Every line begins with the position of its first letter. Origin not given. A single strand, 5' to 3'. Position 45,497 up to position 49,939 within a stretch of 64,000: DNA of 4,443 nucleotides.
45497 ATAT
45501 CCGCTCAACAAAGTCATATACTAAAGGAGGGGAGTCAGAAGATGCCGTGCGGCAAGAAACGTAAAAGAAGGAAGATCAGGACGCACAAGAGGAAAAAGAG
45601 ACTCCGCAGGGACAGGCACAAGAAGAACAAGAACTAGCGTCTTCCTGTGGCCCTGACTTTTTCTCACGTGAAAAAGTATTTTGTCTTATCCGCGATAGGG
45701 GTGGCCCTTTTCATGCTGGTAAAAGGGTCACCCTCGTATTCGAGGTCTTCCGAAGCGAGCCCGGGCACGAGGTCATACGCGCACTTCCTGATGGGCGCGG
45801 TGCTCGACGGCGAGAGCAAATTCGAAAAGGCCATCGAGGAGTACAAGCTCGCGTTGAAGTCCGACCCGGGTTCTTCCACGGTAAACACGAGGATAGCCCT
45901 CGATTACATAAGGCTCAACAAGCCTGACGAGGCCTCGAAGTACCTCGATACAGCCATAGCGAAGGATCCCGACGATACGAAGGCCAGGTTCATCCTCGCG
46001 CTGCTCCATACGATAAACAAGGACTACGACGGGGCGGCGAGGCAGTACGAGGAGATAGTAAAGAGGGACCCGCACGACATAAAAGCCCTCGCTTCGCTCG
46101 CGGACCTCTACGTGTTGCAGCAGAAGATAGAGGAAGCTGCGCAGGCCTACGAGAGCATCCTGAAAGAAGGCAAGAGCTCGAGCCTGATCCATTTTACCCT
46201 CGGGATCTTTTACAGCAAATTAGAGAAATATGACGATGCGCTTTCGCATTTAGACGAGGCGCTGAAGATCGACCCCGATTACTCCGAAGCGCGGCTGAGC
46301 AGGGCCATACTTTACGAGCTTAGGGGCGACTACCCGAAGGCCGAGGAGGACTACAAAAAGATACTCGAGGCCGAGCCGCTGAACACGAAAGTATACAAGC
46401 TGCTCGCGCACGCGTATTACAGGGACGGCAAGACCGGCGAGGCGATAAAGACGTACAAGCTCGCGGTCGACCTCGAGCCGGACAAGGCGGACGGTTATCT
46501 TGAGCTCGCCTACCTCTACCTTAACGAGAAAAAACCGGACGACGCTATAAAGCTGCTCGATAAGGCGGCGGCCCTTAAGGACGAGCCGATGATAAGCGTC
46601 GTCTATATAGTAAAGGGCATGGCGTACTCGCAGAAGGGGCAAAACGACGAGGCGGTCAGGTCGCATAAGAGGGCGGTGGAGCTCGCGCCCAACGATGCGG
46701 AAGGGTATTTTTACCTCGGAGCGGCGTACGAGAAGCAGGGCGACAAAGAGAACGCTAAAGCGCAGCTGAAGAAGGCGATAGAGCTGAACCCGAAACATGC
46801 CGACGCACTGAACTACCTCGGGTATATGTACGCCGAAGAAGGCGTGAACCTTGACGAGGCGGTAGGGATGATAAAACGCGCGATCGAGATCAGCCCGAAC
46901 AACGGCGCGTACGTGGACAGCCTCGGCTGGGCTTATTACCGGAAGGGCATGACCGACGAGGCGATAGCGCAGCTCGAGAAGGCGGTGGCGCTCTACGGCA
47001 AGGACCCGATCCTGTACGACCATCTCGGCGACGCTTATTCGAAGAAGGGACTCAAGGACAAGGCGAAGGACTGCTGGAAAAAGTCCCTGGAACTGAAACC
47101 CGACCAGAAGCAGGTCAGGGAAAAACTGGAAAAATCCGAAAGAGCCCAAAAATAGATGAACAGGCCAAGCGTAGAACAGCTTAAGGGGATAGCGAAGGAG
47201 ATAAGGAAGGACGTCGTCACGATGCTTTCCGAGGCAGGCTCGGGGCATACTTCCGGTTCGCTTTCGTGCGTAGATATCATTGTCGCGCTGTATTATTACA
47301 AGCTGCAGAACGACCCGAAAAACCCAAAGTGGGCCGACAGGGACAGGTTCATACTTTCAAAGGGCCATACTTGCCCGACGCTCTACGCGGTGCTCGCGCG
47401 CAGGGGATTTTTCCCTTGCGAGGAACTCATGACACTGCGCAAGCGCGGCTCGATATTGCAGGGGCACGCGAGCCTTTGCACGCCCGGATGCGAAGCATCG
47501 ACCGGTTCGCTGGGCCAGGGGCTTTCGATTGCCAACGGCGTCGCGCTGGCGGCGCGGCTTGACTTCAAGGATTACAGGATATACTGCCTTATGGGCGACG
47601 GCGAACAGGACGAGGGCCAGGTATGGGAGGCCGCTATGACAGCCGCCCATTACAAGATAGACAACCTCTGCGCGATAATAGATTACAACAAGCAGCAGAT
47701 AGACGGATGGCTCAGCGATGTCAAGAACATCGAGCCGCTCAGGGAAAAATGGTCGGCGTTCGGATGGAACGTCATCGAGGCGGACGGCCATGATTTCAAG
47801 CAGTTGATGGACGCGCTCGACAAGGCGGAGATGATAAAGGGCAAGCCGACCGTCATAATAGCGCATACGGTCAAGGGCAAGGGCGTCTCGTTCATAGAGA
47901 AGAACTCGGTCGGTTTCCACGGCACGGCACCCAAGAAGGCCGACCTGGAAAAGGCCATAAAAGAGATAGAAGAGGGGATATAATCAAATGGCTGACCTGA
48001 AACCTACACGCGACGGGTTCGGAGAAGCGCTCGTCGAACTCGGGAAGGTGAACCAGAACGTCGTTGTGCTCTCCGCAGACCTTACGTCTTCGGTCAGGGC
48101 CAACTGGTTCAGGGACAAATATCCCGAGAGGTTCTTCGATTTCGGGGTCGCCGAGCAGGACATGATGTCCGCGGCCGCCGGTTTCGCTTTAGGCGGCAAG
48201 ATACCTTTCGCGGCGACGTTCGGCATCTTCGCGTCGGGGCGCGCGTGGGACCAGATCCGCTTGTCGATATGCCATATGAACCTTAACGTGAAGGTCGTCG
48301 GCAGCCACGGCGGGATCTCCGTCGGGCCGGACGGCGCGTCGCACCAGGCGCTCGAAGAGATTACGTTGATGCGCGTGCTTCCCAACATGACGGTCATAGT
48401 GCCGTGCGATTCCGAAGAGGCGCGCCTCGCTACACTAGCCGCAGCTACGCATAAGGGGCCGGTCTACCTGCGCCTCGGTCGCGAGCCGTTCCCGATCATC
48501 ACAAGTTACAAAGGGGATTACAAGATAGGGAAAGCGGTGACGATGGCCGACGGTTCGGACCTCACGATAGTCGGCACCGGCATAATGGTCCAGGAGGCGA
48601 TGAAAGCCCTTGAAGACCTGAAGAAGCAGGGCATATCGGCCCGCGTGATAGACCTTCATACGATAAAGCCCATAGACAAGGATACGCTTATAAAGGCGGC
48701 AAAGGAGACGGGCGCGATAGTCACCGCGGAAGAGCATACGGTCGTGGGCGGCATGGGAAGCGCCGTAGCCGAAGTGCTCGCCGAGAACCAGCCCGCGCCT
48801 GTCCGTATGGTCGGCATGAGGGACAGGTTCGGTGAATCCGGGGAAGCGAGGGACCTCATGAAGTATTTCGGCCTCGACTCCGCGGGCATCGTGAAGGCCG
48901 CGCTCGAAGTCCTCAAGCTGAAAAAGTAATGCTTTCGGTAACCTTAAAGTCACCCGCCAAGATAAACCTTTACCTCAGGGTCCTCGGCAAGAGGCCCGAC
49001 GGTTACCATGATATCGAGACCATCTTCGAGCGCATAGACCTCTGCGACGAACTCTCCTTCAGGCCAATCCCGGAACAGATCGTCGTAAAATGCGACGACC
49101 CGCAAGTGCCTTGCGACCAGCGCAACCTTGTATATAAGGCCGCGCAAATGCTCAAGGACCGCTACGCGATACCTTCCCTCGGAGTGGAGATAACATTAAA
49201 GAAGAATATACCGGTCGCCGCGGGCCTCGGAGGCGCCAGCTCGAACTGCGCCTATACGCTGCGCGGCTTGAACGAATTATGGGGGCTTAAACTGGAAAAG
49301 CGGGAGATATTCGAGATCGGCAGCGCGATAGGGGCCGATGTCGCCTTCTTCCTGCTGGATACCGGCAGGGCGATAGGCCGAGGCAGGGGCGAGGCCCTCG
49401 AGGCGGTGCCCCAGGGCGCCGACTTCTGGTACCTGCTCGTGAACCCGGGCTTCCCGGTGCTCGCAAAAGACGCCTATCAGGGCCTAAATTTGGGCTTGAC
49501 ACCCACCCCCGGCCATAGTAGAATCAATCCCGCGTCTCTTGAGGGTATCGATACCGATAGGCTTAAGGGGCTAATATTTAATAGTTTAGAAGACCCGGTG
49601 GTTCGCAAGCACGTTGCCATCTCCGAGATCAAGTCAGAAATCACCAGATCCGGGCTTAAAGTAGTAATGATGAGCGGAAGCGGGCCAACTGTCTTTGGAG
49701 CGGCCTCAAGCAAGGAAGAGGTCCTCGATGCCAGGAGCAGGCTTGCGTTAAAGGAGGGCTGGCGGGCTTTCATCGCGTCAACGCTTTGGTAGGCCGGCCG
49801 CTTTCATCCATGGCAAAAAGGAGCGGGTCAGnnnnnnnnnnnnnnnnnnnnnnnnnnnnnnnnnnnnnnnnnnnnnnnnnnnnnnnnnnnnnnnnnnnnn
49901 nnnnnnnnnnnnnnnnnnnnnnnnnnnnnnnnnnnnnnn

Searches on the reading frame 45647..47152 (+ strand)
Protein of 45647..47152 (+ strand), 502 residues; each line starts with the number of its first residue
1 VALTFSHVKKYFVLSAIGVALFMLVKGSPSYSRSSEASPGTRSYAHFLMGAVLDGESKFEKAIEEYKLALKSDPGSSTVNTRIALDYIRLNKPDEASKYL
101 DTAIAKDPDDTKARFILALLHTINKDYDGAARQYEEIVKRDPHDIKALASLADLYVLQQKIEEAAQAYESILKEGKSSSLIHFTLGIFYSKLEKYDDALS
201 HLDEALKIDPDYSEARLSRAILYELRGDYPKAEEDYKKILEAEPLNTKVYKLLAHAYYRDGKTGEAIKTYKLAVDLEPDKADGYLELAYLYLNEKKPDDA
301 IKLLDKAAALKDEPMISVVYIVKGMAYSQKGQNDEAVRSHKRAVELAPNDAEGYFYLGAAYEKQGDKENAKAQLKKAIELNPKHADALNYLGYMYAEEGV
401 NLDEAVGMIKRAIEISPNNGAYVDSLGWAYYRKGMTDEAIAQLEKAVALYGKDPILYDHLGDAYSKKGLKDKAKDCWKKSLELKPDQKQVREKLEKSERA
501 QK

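Call 34: search_protein_families(library=pfam, proteins=[window:45647-47152:+], max_evalue=0.00001)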
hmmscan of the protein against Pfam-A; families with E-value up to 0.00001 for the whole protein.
window:45647-47152:+ (502 aa): 33 families (the best 25 are shown)
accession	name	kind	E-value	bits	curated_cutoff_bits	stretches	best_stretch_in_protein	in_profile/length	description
PF07719.23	TPR_2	-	8.1e-68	219.4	27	2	351-384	1-34/34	Tetratricopeptide repeat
PF00515.34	TPR_1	-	5.1e-67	219.6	27.8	2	351-384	1-34/34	Tetratricopeptide repeat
PF13431.12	TPR_17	-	6.5e-55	179.3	24.4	0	375-405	3-32/34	Tetratricopeptide repeat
PF13432.12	TPR_16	-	1.1e-50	170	32.7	5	82-144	2-64/65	Tetratricopeptide repeat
PF13428.12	TPR_14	-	5.7e-50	163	23.5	0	352-393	2-43/44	Tetratricopeptide repeat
PF13181.12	TPR_8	-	1.3e-49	162.5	25.7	1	351-384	1-34/34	Tetratricopeptide repeat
PF14559.12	TPR_19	-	5.3e-46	155.2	25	4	193-255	5-67/68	Tetratricopeptide repeat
PF13414.12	TPR_11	-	6.2e-42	141.5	26.8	3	324-365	1-42/42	TPR repeat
PF13424.12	TPR_12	-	6.2e-38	129.3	30.1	1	184-241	8-73/77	Tetratricopeptide repeat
PF13176.12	TPR_7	-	2.5e-28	96.1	27.9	0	324-350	6-32/36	Tetratricopeptide repeat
PF23914.1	TPR_CcmH_CycH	-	2.5e-27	96.1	42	2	347-453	46-154/158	Cytochrome c-type biogenesis protein H TPR domain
PF13174.12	TPR_6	-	1.2e-26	91.9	26.3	0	354-383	3-32/33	Tetratricopeptide repeat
PF13371.12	TPR_9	-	4.6e-24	84.7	35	0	188-246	4-62/73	Tetratricopeptide repeat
PF12895.13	ANAPC3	-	9.3e-23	80.8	27.2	1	124-205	2-82/82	Anaphase-promoting complex, cyclosome, subunit 3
PF13374.12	TPR_10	-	1e-19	70.3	27.5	0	185-208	8-31/42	Tetratricopeptide repeat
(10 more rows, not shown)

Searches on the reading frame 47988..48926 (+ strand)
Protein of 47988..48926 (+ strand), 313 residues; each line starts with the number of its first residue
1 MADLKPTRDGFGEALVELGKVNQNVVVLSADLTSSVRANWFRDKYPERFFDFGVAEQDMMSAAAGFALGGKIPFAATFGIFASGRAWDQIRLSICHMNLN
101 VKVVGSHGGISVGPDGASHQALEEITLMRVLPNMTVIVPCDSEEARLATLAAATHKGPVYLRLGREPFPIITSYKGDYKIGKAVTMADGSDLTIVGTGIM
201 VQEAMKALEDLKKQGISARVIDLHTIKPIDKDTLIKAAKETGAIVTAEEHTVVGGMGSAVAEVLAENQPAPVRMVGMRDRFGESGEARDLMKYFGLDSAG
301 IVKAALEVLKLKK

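Call 34: search_protein_families(library=pfam, proteins=[window:47988-48926:+], max_evalue=0.00001)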
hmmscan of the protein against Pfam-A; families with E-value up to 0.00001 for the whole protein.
window:47988-48926:+ (313 aa): 4 families
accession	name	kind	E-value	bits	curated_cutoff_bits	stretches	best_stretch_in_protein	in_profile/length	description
PF02779.29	Transket_pyr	-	1.2e-44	152.4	27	1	7-166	5-170/174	Transketolase, pyrimidine binding domain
PF02780.25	Transketolase_C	-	2.3e-37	128.1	25.9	1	181-301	1-124/124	Transketolase, C-terminal domain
PF22613.1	Transketolase_C_1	-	2.2e-09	37.9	27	1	184-297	9-113/113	Transketolase-like TK C-terminal domain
PF17147.9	PFOR_II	-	9.6e-07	29.5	27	1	191-273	2-87/102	Pyruvate:ferredoxin oxidoreductase core domain II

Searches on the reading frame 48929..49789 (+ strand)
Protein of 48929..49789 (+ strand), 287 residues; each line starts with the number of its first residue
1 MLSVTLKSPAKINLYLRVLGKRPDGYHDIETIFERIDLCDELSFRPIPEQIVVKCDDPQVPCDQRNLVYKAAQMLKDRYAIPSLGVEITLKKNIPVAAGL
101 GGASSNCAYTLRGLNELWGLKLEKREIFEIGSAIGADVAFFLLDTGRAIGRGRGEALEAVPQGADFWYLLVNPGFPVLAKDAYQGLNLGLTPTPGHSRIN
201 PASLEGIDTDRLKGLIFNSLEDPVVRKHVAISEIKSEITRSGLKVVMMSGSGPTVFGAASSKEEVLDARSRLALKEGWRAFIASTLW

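Call 34: search_protein_families(library=pfam, proteins=[window:48929-49789:+], max_evalue=0.00001)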
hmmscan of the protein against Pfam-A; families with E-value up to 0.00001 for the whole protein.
window:48929-49789:+ (287 aa): 2 families
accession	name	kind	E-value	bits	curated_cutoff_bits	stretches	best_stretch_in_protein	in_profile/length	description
PF00288.32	GHMP_kinases_N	-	3.3e-18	66.1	22.3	1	66-143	1-85/87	GHMP kinases N terminal domain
PF08544.19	GHMP_kinases_C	-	5.1e-06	27.2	21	0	208-272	9-79/85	GHMP kinases C terminal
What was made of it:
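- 48929..49792 (+): ispE (GHMP kinase) immediately upstream on the same strand, with a 39-nt gap. Pfam GHMP_kinases_N/C (call 34).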
